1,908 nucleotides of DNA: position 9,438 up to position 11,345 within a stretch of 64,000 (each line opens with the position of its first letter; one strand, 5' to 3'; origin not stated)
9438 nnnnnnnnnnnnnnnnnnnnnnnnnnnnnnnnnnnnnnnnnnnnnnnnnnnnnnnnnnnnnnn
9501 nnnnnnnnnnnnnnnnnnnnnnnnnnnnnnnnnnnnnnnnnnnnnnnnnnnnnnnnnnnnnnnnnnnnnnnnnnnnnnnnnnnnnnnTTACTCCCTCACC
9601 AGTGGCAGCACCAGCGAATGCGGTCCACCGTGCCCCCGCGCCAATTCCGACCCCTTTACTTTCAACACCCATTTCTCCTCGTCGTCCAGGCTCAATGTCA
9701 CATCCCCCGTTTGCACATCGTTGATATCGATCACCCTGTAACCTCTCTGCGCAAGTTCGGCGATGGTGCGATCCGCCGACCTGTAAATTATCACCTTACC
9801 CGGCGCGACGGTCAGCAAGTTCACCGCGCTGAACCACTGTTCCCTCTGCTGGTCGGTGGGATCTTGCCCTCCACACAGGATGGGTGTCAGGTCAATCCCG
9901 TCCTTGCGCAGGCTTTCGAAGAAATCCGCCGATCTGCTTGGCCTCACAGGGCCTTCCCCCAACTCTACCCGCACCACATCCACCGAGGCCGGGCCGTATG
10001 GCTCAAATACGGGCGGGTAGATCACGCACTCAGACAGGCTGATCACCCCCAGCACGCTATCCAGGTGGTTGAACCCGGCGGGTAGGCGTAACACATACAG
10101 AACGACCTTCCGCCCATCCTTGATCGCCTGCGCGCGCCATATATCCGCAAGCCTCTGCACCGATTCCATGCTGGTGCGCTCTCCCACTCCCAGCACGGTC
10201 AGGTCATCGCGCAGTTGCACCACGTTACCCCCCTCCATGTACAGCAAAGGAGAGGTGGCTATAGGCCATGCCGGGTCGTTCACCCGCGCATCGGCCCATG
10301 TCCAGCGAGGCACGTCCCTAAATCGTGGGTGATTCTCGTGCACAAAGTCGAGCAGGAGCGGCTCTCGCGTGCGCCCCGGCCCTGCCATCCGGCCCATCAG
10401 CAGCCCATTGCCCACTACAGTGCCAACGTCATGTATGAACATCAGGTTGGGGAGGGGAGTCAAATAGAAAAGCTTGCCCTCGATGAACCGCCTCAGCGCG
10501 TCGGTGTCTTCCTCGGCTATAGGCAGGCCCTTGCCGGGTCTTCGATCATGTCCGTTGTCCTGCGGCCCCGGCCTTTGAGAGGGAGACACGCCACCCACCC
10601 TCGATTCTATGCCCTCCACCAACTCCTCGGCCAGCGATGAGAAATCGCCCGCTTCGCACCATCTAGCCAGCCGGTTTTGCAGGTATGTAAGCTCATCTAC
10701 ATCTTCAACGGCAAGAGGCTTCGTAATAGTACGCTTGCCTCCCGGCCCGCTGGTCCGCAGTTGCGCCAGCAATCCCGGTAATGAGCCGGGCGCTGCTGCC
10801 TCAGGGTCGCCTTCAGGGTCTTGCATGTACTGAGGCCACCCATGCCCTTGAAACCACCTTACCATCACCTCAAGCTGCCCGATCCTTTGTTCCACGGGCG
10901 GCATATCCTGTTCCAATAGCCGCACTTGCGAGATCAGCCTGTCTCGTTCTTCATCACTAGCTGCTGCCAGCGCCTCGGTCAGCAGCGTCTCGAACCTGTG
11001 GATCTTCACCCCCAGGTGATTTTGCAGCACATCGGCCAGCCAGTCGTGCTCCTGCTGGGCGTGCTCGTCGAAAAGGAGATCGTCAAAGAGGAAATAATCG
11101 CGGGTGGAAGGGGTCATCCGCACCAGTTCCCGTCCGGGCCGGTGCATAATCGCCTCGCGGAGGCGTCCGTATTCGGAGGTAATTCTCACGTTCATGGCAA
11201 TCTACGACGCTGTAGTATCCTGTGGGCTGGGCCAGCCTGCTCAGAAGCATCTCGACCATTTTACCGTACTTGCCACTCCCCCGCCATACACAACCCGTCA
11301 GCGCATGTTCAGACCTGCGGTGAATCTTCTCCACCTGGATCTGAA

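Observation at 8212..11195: Translationally coupled arginine-deiminase paralog pair in which the upstream copy has lost the catalytic cysteine (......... changed to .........)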

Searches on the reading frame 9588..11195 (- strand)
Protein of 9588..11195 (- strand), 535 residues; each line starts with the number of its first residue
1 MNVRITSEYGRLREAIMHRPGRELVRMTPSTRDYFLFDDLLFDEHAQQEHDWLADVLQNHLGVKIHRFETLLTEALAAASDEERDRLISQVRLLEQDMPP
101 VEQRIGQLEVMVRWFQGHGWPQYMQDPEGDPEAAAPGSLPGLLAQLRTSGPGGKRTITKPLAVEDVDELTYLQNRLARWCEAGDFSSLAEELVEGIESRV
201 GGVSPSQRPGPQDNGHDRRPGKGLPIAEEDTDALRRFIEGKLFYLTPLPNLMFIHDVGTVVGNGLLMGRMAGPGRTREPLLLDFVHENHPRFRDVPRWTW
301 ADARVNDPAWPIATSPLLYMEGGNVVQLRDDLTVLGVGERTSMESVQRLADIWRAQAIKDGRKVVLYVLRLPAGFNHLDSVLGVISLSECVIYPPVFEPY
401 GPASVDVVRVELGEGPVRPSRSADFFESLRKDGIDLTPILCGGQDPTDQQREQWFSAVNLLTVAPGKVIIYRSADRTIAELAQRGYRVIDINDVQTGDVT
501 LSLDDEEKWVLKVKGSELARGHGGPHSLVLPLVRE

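Call 3: search_protein_families(library=pfam, proteins=[window:9588-11195:-], max_evalue=0.01)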
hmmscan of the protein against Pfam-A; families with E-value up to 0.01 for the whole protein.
window:9588-11195:- (535 aa): 1 family
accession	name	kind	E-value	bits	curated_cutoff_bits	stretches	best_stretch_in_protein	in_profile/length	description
PF02274.22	ADI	-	8e-55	186.8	22.8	2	240-492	113-357/377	Arginine deiminase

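Call 4: search_protein_families(library=ncbifam, proteins=[window:9588-11195:-], max_evalue=0.01)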
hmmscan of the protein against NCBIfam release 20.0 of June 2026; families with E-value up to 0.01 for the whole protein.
window:9588-11195:- (535 aa): 3 families
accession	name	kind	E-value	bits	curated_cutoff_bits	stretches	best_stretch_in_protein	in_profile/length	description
TIGR01078.1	arcA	equivalog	1.9e-61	208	489.1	2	236-493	139-386/408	arginine deiminase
NF002381.0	PRK01388.1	subfamily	9.8e-61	205.8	414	3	231-492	136-382/405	arginine deiminase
NF045660.1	DiMthArgaseDdahStm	equivalog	0.0092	15.8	340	0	320-372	110-161/249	dimethylargininase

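Call 7: search_solved_structures(query=window:9588-11195:-, show_alignments=2)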
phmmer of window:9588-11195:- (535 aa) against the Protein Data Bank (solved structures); distinct sequences matched with E-value up to 0.001: 9.
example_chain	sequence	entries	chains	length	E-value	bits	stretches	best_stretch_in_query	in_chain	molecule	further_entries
4bof_A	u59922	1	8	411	1.2e-33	119.7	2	234-492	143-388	ARGININE DEIMINASE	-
1lxy_A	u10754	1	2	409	4.1e-27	98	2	245-492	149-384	Arginine Deiminase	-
1s9r_A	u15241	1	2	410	4.1e-27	98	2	245-492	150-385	Arginine deiminase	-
4e4j_A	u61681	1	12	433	3.1e-25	91.8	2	245-495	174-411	Arginine deiminase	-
2a9g_A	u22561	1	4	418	6e-25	90.9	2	234-491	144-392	Arginine deiminase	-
1rxx_A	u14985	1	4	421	9.7e-25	90.2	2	234-491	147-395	Arginine deiminase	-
2aci_A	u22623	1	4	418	1.1e-23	86.7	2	234-496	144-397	Arginine deiminase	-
2abr_A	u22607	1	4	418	1.2e-23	86.6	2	234-491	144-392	Arginine deiminase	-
2aaf_A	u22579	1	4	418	2e-23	85.9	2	234-496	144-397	Arginine deiminase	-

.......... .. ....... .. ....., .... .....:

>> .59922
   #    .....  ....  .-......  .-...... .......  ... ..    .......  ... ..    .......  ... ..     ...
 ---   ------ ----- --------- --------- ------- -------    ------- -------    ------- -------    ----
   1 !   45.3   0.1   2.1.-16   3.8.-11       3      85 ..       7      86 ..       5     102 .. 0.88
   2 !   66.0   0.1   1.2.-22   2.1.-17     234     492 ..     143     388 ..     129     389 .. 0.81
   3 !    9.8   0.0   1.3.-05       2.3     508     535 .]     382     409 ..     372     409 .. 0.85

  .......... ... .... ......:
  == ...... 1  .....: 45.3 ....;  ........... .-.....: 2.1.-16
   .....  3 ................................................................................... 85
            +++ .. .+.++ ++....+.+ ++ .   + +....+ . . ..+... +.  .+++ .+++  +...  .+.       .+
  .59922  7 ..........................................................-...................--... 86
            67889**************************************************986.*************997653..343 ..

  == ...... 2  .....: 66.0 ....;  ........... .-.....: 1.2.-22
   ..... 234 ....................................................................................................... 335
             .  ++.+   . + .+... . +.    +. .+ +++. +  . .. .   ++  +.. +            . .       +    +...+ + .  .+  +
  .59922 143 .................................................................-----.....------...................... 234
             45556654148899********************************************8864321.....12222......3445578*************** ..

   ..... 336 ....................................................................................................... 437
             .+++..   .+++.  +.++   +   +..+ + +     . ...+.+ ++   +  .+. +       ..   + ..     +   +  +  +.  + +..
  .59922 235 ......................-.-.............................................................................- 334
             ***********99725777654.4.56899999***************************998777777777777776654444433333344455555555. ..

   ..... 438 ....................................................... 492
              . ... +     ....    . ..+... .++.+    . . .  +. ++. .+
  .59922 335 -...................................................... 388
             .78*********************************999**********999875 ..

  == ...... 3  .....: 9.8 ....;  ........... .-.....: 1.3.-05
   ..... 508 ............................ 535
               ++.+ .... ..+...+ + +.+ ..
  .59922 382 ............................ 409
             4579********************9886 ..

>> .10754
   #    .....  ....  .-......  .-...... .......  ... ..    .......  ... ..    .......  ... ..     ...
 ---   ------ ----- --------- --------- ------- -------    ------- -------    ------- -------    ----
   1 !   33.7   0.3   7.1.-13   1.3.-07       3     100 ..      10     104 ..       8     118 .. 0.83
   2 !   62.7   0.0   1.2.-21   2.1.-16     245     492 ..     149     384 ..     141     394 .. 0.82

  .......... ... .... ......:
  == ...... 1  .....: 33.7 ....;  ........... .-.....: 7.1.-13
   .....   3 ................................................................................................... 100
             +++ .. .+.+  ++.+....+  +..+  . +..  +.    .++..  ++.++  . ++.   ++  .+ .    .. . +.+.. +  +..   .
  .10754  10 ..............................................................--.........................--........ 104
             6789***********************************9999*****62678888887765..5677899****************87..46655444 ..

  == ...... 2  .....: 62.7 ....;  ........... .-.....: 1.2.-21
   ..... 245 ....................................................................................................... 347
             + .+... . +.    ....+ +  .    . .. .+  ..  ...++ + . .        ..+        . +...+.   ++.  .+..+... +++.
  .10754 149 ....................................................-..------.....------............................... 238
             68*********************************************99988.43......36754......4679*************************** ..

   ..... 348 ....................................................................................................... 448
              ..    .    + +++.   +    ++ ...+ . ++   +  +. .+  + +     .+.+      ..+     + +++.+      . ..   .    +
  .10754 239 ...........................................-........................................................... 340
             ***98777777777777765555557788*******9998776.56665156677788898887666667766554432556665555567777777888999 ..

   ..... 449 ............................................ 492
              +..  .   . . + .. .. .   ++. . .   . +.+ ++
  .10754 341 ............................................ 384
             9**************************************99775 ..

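Call 8: find_homologous_proteins(query=window:9588-11195:-, max_evalue=0.00001)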
Query window:9588-11195:- (535 aa): 125 proteins with E <= 0.00001 among 8000 candidates; the best 120 are listed.
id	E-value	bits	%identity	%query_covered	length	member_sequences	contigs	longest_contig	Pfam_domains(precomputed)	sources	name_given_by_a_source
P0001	0.0e+0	1192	100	97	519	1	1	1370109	PF02274.23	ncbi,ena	-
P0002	0.0e+0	1039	84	100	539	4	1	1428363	PF02274.23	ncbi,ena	ncbi:MAG: arginine deiminase family protein, partial [Chloroflexia bacterium]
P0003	0.0e+0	1023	82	100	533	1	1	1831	PF02274.23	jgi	jgi:arginine deiminase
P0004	0.0e+0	1022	83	100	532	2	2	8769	PF02274.23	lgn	-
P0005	7.2e-298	1007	84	97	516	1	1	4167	PF02274.23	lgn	-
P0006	1.3e-292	989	84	95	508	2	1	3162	PF02274.23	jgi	jgi:arginine deiminase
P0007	1.5e-292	989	80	100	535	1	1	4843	PF02274.23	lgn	-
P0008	5.5e-286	967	79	97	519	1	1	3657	PF02274.23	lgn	-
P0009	4.0e-265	899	72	100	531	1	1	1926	PF02274.23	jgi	jgi:arginine deiminase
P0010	1.7e-264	896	74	100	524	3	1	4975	PF02274.23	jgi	jgi:arginine deiminase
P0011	2.1e-258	876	70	100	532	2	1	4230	PF02274.23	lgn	-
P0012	5.1e-256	868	70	100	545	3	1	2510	PF02274.23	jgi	jgi:arginine deiminase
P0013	6.0e-256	868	73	97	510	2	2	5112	PF02274.23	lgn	-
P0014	2.8e-255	866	70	100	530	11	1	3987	PF02274.23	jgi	jgi:arginine deiminase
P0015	3.0e-255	866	70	100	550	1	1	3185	PF02274.23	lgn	-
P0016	1.6e-253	860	70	100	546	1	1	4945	PF02274.23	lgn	-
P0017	1.1e-252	858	69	100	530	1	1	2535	PF02274.23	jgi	-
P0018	3.1e-252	856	70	100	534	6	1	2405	PF02274.23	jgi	jgi:arginine deiminase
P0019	8.9e-252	854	69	100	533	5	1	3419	PF02274.23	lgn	-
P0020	2.5e-251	853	71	97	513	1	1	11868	PF02274.23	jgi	jgi:arginine deiminase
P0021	4.1e-251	852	69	100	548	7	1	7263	PF02274.23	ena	-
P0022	1.4e-250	851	68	100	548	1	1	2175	PF02274.23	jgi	jgi:arginine deiminase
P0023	1.8e-250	850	66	100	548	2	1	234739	PF02274.23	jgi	jgi:arginine deiminase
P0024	5.7e-250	849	72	95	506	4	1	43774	PF02274.23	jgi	jgi:arginine deiminase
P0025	2.6e-248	843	68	100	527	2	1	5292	PF02274.23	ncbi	-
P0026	2.8e-247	840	68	100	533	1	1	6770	PF02274.23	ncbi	-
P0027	1.0e-246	838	69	100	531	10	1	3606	PF02274.23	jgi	jgi:arginine deiminase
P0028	4.8e-246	836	65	100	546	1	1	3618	PF02274.23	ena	-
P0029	9.8e-246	835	66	100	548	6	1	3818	PF02274.23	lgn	-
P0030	6.3e-244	829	69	100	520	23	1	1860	PF02274.23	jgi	jgi:arginine deiminase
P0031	1.2e-242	824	68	100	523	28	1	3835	PF02274.23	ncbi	-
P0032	1.9e-242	824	67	100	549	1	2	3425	PF02274.23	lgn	-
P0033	2.0e-242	824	67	100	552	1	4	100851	PF02274.23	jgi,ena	jgi:arginine deiminase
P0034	1.0e-241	821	67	100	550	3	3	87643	PF02274.23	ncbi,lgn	-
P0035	4.1e-241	819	66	100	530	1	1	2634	PF02274.23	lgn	-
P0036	9.1e-241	818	69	95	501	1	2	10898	PF02274.23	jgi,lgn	jgi:arginine deiminase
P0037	1.6e-240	817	66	100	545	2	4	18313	PF02274.23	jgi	jgi:arginine deiminase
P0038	5.8e-240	815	68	100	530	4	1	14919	PF02274.23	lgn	-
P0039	6.4e-240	815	66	100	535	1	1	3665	PF02274.23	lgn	-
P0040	9.0e-240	815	67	100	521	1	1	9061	PF02274.23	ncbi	-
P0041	4.5e-235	799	67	95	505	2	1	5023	PF02274.23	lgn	-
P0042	2.0e-233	794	64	100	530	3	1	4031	PF02274.23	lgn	-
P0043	1.4e-230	785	63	100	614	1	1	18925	PF02274.23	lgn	-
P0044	1.4e-229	781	65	97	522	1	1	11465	PF02274.23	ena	-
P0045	2.1e-228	777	68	95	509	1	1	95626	PF02274.23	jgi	jgi:arginine deiminase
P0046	3.2e-226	770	67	95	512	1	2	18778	PF02274.23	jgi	jgi:arginine deiminase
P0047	1.3e-225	768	63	100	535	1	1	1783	PF02274.23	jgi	jgi:arginine deiminase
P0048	7.8e-223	759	63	100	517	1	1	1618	PF02274.23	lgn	-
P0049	4.1e-222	757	65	95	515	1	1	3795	PF02274.23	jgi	jgi:arginine deiminase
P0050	1.6e-215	735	64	95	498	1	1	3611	PF02274.23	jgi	jgi:arginine deiminase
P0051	2.3e-212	724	72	81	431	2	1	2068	PF02274.23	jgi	jgi:arginine deiminase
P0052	5.0e-209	713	62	95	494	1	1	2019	PF02274.23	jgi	jgi:arginine deiminase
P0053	2.3e-145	503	64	66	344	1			PF02274.23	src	-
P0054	1.7e-143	497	49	100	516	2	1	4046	PF02274.23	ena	-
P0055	1.8e-143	497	70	56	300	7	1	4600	PF02274.23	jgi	-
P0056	1.1e-141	491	49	100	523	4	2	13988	PF02274.23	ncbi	-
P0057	2.1e-141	490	48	100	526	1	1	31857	PF02274.23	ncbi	-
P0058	2.4e-141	490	47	100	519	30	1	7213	PF02274.23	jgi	jgi:arginine deiminase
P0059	1.4e-140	488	46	100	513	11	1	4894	PF02274.23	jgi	jgi:arginine deiminase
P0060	2.5e-140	487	61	68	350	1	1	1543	PF02274.23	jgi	jgi:arginine deiminase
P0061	1.7e-136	474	46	100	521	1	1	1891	PF02274.23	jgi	jgi:arginine deiminase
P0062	4.3e-134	466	47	100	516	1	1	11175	PF02274.23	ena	-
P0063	2.5e-122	427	45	95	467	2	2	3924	PF02274.23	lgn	-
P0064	1.1e-111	392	59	56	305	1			PF02274.23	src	-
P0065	3.3e-109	384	45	85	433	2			PF02274.23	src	-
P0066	7.9e-109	383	51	68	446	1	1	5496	PF02274.23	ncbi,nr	ncbi:MAG TPA: arginine deiminase family protein, partial [Chloroflexia bacterium]|nr:arginine deimin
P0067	1.8e-99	352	55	53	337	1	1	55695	PF02274.23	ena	-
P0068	3.2e-93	331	55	53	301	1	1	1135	PF02274.23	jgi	jgi:arginine deiminase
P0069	3.0e-61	226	36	55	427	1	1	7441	PF19420.6,PF02274.23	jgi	jgi:arginine deiminase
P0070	1.7e-45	174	31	58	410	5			PF02274.23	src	-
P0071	1.6e-36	144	30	58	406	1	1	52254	PF19420.6,PF02274.23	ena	-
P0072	2.3e-36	144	31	58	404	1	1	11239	PF19420.6,PF02274.23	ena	-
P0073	1.6e-35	141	29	58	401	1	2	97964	PF19420.6,PF02274.23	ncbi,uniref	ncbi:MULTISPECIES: arginine deiminase [unclassified Mycolicibacterium]|uniref:arginine deiminase n=1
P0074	1.7e-35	141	29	58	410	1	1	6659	PF19420.6,PF02274.23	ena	-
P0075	1.7e-35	141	29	58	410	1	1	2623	PF19420.6,PF02274.23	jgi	jgi:arginine deiminase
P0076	3.2e-35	140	30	58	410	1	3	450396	PF19420.6,PF02274.23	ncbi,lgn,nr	ncbi:MAG: arginine deiminase [Mycobacterium sp.]|nr:arginine deiminase [Mycobacterium sp.]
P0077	3.4e-35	140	29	58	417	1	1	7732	PF19420.6,PF02274.23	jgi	jgi:arginine deiminase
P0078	3.9e-35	139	30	58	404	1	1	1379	PF19420.6,PF02274.23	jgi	jgi:arginine deiminase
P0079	4.5e-35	139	30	56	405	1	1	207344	PF19420.6,PF02274.23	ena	-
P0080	4.5e-35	139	29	58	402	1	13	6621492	PF19420.6,PF02274.23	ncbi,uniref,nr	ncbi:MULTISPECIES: arginine deiminase [Mycolicibacterium]|uniref:Arginine deiminase n=1 Tax=Mycolici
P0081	4.8e-35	139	29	58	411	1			PF19420.6,PF02274.23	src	-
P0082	4.9e-35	139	30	56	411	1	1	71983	PF19420.6,PF02274.23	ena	-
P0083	9.5e-35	138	29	58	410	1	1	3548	PF19420.6,PF02274.23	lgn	-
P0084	1.3e-34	138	29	58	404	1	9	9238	PF19420.6,PF02274.23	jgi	jgi:arginine deiminase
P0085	2.5e-34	137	30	58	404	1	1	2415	PF19420.6,PF02274.23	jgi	jgi:arginine deiminase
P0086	2.6e-34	137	30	58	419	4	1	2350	PF19420.6,PF02274.23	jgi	jgi:arginine deiminase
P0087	3.0e-34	137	30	58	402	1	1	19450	PF19420.6,PF02274.23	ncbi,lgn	ncbi:arginine deiminase [Mycobacterium sp. NPDC003449]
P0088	5.2e-34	136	29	58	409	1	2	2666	PF19420.6,PF02274.23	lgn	-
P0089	6.8e-34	135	29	58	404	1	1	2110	PF19420.6,PF02274.23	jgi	jgi:arginine deiminase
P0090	6.8e-34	135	29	58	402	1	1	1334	PF19420.6,PF02274.23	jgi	jgi:arginine deiminase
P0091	9.4e-34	135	28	58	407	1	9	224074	PF19420.6,PF02274.23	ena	-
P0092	9.7e-34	135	29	55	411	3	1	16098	PF19420.6,PF02274.23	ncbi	-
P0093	1.1e-33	135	28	58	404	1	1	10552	PF19420.6,PF02274.23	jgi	-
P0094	1.1e-33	135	29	58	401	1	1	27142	PF19420.6,PF02274.23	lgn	-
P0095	1.2e-33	135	29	55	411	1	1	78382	PF19420.6,PF02274.23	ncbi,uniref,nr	ncbi:arginine deiminase [Nocardioides jensenii]|uniref:arginine deiminase n=1 Tax=Nocardioides jense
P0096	1.3e-33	134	29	58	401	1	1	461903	PF19420.6,PF02274.23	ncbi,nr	ncbi:arginine deiminase [Mycolicibacterium arabiense]|nr:arginine deiminase [Mycolicibacterium arabi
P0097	1.3e-33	134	29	58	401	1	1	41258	PF19420.6,PF02274.23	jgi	jgi:arginine deiminase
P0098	1.3e-33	134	28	58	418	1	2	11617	PF19420.6,PF02274.23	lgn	-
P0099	2.7e-33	133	29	58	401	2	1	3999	PF19420.6,PF02274.23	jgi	jgi:arginine deiminase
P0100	3.9e-33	133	29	58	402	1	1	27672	PF19420.6,PF02274.23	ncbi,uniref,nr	ncbi:arginine deiminase [Mycolicibacterium iranicum]|uniref:Arginine deiminase n=1 Tax=Mycolicibacte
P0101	4.8e-33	133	29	58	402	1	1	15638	PF19420.6,PF02274.23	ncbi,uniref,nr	ncbi:arginine deiminase [Mycobacterium sp. NAZ190054]|uniref:arginine deiminase n=1 Tax=Mycobacteriu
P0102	5.0e-33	133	29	58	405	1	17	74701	PF19420.6,PF02274.23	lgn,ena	-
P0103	5.0e-33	133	29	58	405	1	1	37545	PF19420.6,PF02274.23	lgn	-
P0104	5.6e-33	132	28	58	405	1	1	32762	PF19420.6,PF02274.23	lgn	-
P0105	7.2e-33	132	30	57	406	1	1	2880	PF19420.6,PF02274.23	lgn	-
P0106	1.0e-32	131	29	57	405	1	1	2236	PF19420.6,PF02274.23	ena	-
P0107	1.2e-32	131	29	58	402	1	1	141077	PF19420.6,PF02274.23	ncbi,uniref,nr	ncbi:arginine deiminase [Mycolicibacterium iranicum]|uniref:Arginine deiminase n=1 Tax=Mycolicibacte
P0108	1.6e-32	131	31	54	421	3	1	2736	PF02274.23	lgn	-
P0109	3.3e-32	130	30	58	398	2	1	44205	PF19420.6,PF02274.23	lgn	-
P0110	4.3e-32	129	29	58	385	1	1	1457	PF19420.6,PF02274.23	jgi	jgi:arginine deiminase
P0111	7.9e-32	129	28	57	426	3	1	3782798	PF19420.6,PF02274.23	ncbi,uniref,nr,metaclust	ncbi:arginine deiminase family protein [Salinispira pacifica]|uniref:arginine deiminase n=1 Tax=Sali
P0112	4.1e-31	126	29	55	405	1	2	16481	PF19420.6,PF02274.23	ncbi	ncbi:MAG: arginine deiminase [Sciscionella sp.]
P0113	3.1e-30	123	29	55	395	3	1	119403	PF02274.23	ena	-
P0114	8.4e-30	122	29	58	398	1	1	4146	PF19420.6,PF02274.23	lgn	-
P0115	9.3e-30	122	29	58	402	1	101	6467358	PF19420.6,PF02274.23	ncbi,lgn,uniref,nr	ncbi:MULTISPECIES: arginine deiminase [Mycobacterium ulcerans group]|uniref:Arginine deiminase n=2 T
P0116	9.6e-30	122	29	58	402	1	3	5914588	PF19420.6,PF02274.23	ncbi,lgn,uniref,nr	ncbi:arginine deiminase [Mycobacterium ulcerans]|uniref:Arginine deiminase n=1 Tax=Mycobacterium ulc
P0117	3.6e-29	120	27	55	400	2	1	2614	PF19420.6,PF02274.23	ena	-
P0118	4.6e-29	119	29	55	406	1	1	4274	PF19420.6,PF02274.23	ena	-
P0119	6.3e-28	116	28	57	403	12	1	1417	PF19420.6,PF02274.23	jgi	-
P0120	6.4e-26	109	27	55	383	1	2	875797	PF02274.23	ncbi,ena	-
